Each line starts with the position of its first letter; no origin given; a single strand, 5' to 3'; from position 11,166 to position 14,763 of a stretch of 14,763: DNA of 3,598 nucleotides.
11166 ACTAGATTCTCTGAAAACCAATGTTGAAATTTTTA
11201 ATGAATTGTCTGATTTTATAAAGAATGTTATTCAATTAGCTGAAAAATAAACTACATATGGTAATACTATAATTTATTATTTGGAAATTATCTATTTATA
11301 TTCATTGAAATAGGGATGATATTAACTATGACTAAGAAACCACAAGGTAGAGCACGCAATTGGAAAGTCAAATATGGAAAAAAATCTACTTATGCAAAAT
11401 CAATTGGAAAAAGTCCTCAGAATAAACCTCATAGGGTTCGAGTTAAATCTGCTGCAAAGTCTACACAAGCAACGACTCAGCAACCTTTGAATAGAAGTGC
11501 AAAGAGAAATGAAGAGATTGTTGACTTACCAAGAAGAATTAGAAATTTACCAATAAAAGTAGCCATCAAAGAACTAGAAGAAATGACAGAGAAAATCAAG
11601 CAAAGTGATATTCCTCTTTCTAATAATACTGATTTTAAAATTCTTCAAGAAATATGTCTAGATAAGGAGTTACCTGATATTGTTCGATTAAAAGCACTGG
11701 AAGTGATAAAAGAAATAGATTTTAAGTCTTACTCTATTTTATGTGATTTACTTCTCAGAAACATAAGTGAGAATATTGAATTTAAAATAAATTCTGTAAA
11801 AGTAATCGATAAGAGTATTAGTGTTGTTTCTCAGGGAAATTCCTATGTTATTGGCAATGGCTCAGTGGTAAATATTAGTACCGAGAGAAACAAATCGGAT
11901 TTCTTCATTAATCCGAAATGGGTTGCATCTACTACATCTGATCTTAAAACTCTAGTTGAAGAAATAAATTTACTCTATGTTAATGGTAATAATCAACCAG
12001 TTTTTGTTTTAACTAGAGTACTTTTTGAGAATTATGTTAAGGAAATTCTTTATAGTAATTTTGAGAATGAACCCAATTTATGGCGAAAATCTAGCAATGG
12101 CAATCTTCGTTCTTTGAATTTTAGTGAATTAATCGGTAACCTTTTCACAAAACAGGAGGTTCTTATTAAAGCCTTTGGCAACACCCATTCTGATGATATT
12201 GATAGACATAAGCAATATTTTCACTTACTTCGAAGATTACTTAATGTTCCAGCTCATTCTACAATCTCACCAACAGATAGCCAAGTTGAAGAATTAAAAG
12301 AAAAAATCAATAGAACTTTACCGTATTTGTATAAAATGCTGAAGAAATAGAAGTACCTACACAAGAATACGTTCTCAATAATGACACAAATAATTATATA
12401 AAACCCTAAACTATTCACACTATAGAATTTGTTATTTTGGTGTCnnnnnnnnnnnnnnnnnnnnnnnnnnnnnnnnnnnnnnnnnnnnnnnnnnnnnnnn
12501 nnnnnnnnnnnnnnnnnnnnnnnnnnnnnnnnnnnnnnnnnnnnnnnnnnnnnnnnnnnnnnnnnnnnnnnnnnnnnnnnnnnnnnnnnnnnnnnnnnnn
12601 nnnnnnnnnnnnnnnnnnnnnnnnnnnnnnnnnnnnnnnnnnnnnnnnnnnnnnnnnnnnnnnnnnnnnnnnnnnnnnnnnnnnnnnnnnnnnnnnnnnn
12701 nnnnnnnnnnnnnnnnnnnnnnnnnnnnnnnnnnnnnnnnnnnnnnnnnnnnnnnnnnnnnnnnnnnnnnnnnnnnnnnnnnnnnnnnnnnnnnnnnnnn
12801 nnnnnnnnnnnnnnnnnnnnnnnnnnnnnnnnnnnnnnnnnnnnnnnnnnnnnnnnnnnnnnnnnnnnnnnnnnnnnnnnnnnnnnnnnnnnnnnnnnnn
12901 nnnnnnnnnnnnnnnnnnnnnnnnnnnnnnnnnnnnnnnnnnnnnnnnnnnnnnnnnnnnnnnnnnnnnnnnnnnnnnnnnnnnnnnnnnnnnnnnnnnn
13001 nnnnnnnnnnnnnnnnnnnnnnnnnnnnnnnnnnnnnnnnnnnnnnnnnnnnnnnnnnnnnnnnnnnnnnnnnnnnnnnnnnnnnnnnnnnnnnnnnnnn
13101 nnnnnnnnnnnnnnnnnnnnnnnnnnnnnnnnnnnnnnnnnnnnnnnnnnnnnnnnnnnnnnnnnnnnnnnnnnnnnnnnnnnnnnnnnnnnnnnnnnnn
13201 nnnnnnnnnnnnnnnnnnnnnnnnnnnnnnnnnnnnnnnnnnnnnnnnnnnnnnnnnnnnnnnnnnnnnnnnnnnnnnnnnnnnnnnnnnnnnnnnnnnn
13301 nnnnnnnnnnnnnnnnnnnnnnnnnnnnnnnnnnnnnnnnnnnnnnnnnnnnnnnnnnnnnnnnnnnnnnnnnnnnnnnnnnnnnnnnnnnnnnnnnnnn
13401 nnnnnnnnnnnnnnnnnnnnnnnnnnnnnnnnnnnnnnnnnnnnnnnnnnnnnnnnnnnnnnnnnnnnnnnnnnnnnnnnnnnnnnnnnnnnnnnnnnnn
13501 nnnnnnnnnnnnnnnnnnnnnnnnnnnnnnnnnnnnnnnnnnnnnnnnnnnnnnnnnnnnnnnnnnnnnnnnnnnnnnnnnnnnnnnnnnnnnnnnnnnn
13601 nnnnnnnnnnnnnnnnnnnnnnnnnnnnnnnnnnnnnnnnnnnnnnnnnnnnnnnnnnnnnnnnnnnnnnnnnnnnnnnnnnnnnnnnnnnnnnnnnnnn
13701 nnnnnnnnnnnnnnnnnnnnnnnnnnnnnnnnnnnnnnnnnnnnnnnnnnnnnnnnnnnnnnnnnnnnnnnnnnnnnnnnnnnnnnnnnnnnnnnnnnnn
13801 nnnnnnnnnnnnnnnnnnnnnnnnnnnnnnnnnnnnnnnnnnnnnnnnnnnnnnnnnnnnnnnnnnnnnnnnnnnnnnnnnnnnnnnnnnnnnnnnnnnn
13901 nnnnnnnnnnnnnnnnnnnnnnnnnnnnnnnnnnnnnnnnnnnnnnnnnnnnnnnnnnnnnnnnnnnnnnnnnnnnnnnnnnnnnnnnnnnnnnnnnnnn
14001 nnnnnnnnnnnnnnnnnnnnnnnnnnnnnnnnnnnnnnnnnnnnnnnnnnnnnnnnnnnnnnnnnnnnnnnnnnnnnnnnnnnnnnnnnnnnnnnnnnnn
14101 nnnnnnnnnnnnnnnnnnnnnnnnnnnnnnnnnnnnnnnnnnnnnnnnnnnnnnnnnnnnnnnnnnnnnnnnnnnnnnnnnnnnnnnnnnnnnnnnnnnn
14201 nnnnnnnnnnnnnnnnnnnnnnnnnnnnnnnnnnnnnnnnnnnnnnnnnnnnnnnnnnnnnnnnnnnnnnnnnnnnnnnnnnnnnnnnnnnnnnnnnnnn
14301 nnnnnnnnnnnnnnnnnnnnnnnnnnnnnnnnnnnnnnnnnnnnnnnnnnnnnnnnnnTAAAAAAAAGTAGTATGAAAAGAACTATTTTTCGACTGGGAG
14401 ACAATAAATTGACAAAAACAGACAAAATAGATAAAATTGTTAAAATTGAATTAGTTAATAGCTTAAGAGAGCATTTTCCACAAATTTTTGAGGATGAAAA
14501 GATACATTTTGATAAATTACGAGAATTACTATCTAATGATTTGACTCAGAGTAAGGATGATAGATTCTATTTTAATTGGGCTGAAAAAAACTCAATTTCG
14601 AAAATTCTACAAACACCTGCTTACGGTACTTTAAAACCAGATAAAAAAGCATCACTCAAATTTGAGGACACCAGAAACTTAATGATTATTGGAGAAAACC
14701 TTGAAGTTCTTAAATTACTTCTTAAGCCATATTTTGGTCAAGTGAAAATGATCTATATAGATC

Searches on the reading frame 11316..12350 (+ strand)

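Call 3: search_protein_families(library=pfam, proteins=[window:11316-12350:+], max_evalue=0.01)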
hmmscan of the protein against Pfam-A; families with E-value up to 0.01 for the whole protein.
window:11316-12350:+ (344 aa): 1 family
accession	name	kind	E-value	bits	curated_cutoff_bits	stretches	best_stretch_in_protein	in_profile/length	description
PF18928.5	DUF5677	-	0.0014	19.2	27.1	1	213-243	14-44/166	Family of unknown function (DUF5677)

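Call 4: search_protein_families(library=padloc, proteins=[window:11316-12350:+], max_evalue=0.01)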
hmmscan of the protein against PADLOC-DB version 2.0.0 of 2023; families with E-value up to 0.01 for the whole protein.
window:11316-12350:+ (344 aa): 0 families

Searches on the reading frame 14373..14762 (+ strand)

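Call 3: search_protein_families(library=pfam, proteins=[window:14373-14762:+], max_evalue=0.01)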
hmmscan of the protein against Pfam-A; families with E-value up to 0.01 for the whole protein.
window:14373-14762:+ (130 aa): 0 families

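Call 4: search_protein_families(library=padloc, proteins=[window:14373-14762:+], max_evalue=0.01)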
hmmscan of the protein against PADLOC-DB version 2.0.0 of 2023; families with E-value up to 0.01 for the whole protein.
window:14373-14762:+ (130 aa): 9 families
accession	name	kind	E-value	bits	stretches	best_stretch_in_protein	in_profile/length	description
PDLC03634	MTase_III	-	1.5e-33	114.6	1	26-130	15-123/621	Type III methyltransferase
PDLC03637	MTase_III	-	1.9e-19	67.7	1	28-130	51-150/513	Type III methyltransferase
PDLC03641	MTase_III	-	6.3e-11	39.5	1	27-130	18-133/657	Type III methyltransferase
PDLC03644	MTase_III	-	7.7e-09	32.8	1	67-130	4-67/542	Type III methyltransferase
PDLC03635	MTase_III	-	2.7e-06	24.4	1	54-130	161-247/708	Type III methyltransferase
PDLC03636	MTase_III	-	2.2e-05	21.4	1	90-130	28-75/575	Type III methyltransferase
PDLC03640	MTase_III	-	0.0003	17.3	1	101-130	43-72/654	Type III methyltransferase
PDLC03215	MTase_II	-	0.0054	13.7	1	29-101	21-94/331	Type II methyltransferase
PDLC03633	MTase_III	-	0.0081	12.9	0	94-130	70-106/616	Type III methyltransferase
